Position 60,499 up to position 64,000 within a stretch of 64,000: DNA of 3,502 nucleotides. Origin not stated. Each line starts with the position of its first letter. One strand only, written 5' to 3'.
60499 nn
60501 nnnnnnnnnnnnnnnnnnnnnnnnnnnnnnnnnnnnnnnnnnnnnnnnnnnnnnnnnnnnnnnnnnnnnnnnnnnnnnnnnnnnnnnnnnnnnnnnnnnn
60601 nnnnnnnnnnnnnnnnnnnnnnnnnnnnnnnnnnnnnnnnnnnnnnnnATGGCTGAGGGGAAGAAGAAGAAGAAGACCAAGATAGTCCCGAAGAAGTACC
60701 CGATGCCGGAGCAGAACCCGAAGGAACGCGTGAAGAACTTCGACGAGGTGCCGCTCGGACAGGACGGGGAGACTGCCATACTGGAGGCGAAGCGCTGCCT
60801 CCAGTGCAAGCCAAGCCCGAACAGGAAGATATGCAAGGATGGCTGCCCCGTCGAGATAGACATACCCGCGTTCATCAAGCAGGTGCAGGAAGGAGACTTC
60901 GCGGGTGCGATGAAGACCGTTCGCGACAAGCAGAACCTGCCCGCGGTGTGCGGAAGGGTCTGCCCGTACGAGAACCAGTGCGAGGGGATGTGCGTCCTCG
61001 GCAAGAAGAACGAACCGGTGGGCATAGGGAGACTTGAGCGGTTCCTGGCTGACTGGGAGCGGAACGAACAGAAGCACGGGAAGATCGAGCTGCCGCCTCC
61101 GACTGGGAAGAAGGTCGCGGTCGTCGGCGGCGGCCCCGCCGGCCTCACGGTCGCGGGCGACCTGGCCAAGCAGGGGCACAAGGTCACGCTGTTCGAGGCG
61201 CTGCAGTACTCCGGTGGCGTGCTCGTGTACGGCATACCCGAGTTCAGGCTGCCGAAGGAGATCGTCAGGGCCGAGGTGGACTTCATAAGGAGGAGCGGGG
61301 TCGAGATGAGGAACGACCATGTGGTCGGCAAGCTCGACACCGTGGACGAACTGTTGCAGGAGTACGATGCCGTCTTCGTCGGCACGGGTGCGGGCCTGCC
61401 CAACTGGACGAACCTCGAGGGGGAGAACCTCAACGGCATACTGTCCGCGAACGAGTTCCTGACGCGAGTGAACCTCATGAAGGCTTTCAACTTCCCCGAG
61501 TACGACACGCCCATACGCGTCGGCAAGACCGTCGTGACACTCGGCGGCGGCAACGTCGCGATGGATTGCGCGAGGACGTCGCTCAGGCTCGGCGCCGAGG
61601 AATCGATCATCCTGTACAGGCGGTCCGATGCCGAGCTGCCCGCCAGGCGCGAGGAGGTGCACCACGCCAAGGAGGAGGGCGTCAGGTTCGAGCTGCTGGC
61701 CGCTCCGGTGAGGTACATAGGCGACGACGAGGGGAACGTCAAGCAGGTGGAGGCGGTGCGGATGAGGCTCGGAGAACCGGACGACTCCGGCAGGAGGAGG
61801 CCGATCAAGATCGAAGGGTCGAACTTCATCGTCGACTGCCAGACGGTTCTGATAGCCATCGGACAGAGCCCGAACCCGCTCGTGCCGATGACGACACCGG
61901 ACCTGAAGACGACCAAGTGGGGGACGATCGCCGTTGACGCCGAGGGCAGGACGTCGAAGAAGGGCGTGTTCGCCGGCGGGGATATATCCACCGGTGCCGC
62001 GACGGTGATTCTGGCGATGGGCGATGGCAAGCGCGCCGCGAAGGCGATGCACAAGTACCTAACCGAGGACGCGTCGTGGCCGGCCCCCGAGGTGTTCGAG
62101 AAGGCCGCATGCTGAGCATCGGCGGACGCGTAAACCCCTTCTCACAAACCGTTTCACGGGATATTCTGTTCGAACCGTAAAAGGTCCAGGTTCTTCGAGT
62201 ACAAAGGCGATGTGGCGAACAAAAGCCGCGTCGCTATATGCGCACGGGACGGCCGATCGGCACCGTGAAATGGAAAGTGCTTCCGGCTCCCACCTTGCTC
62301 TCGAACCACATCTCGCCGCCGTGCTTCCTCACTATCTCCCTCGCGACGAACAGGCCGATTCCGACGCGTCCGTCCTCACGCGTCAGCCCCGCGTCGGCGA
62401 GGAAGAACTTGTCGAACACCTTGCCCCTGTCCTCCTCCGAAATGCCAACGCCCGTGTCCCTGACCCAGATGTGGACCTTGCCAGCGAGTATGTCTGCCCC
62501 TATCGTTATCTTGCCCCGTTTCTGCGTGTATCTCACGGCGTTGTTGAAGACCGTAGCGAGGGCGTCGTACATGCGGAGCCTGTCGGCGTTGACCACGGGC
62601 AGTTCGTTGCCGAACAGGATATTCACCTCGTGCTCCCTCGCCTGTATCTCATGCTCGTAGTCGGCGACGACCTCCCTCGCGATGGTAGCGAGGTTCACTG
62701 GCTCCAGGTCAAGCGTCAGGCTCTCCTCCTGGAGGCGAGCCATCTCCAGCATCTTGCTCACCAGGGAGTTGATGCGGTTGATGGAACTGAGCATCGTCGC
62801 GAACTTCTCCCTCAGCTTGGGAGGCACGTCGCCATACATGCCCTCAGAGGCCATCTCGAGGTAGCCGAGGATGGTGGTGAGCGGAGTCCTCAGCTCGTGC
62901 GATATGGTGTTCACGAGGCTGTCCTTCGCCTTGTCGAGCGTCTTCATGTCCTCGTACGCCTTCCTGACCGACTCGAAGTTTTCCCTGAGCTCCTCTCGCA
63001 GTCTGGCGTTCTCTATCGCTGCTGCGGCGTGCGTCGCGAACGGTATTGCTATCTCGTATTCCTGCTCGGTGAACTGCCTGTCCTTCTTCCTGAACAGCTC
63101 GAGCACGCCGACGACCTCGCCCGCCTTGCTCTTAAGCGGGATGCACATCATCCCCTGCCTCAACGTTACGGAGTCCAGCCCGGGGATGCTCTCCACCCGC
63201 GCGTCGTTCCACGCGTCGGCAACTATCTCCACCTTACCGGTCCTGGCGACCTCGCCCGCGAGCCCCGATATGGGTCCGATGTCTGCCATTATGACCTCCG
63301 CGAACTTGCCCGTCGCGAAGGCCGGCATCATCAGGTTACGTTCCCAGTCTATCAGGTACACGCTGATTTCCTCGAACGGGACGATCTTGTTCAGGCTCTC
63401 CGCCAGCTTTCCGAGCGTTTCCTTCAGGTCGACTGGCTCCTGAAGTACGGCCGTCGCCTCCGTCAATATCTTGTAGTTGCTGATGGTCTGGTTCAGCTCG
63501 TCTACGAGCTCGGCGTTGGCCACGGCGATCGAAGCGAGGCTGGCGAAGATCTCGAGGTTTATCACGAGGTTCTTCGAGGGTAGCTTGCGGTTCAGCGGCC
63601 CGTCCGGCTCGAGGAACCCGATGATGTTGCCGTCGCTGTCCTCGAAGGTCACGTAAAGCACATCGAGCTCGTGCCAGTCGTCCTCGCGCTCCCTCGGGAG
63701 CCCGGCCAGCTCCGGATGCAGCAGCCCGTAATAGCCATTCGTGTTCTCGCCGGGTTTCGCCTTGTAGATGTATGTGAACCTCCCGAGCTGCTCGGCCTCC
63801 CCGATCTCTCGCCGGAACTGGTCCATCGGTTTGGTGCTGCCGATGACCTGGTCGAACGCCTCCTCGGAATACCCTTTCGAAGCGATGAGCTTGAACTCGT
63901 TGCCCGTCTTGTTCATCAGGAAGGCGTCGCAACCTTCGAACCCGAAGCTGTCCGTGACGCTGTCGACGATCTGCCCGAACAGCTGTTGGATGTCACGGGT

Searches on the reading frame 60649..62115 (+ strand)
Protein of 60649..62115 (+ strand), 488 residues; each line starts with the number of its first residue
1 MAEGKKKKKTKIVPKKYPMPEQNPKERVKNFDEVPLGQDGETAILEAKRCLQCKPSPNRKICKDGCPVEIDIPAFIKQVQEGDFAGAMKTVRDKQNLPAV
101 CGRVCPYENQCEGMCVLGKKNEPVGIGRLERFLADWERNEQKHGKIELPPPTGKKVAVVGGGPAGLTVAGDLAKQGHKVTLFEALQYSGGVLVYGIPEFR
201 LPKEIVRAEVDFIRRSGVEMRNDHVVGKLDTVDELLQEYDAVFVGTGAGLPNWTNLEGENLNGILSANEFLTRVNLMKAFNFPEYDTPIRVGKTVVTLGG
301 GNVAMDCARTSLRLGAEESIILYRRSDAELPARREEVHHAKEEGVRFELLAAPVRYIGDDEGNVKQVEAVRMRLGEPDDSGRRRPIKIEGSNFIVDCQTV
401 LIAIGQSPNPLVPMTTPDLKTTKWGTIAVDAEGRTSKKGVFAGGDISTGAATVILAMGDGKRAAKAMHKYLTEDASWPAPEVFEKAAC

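Call 11: search_protein_families(library=pfam, proteins=[window:60649-62115:+], max_evalue=0.0001)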
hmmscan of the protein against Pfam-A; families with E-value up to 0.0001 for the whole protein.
window:60649-62115:+ (488 aa): 8 families
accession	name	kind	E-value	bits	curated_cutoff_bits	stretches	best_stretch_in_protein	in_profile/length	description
PF14691.11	Fer4_20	-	3e-40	137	25.8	1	27-141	1-112/113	Dihydroprymidine dehydrogenase domain II, 4Fe-4S cluster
PF07992.20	Pyr_redox_2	-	1.3e-34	120.4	26.1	1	154-460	1-291/291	Pyridine nucleotide-disulphide oxidoreductase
PF00070.33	Pyr_redox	-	5.3e-11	43.3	22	0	155-185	1-31/82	Pyridine nucleotide-disulphide oxidoreductase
PF01266.30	DAO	-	2.6e-08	34.2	27.9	1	155-185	1-31/353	FAD dependent oxidoreductase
PF13450.12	NAD_binding_8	-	6.3e-07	30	21.9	1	158-190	1-33/68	NAD(P)-binding Rossmann-like domain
PF12831.13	FAD_oxidored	-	1.1e-05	25.4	27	1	156-195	2-41/416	FAD dependent oxidoreductase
PF00890.30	FAD_binding_2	-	4.4e-05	23.3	20.4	1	156-193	2-39/414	FAD binding domain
PF13738.12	Pyr_redox_3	-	9.7e-05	22.2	30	0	150-182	161-193/305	Pyridine nucleotide-disulphide oxidoreductase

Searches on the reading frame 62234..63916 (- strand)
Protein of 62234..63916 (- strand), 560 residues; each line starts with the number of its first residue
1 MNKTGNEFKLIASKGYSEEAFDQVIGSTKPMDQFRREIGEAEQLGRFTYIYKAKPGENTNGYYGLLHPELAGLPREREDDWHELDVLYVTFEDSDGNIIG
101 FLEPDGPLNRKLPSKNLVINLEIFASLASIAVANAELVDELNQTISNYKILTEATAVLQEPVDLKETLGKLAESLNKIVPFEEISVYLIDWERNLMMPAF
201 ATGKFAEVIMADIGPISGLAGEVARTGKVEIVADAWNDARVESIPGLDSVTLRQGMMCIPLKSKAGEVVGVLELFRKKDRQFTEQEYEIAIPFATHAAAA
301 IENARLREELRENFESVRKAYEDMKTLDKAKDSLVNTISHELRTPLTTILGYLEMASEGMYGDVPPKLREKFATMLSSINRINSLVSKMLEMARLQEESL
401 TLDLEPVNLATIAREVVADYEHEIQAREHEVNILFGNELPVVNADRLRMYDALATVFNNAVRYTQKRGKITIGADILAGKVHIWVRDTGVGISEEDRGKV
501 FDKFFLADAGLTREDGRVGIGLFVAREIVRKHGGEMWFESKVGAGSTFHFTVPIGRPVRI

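Call 11: search_protein_families(library=pfam, proteins=[window:62234-63916:-], max_evalue=0.0001)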
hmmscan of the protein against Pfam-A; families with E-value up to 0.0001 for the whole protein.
window:62234-63916:- (560 aa): 5 families
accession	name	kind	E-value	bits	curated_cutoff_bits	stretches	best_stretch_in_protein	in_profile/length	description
PF02518.31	HATPase_c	-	4.1e-22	79.2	26.4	1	445-554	2-109/111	Histidine kinase-, DNA gyrase B-, and HSP90-like ATPase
PF00512.31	HisKA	-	3e-18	66.1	26.9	1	331-397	2-65/66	His Kinase A (phospho-acceptor) domain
PF13185.12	GAF_2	-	4.8e-14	53.2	28.6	1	163-302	3-136/136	GAF domain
PF13492.12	GAF_3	-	8.1e-13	49.3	27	1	163-303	1-129/129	GAF domain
PF01590.32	GAF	-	9.7e-10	39.5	22.4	1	163-301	1-133/133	GAF domain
